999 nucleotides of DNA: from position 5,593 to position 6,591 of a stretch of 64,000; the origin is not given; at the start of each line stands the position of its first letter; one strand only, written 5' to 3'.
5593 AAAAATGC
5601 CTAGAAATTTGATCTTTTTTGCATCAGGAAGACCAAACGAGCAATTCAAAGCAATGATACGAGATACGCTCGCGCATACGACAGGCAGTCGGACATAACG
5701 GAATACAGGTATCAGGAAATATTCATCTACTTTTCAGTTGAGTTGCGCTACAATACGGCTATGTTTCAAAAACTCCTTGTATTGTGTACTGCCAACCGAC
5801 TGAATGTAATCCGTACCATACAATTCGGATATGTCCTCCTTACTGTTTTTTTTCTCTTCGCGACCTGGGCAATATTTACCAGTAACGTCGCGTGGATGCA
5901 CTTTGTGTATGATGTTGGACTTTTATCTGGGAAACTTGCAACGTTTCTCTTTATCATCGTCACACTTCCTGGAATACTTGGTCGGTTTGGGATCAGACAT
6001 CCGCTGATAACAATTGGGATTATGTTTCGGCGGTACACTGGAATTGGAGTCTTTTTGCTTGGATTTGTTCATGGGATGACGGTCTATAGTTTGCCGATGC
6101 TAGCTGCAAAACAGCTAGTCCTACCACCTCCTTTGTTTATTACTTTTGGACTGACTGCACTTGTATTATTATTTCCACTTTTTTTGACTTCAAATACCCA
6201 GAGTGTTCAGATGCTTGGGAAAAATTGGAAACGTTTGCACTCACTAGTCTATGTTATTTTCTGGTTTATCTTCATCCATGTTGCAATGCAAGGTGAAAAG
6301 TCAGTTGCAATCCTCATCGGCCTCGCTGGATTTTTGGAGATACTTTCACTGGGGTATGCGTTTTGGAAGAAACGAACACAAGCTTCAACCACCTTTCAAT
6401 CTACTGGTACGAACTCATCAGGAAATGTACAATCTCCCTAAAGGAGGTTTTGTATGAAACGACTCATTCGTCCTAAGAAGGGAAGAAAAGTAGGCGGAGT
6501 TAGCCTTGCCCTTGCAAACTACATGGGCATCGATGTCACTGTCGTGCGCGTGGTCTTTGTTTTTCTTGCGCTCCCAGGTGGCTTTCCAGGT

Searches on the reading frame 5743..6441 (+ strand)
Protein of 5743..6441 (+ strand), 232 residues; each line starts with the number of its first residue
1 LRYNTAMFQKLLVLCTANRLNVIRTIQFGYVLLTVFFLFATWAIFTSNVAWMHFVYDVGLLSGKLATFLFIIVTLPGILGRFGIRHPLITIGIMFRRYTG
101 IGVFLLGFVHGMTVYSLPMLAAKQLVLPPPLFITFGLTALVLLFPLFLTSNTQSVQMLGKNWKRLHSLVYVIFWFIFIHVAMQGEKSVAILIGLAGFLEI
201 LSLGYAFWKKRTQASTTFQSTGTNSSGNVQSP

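Call 83: search_protein_families(library=ncbifam, proteins=[window:5743-6441:+], max_evalue=0.001)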
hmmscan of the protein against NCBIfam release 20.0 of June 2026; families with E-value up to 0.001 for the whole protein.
window:5743-6441:+ (232 aa): 2 families
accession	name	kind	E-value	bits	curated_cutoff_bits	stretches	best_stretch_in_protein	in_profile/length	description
NF040998.1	MamZ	equivalog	9.7e-08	30.9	650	1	131-214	541-627/633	magnetosome biogenesis transporter MamZ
NF003831.1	PRK05419.1-2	equivalog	3.5e-07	29.9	130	1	91-180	72-164/212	protein-methionine-sulfoxide reductase heme-binding subunit MsrQ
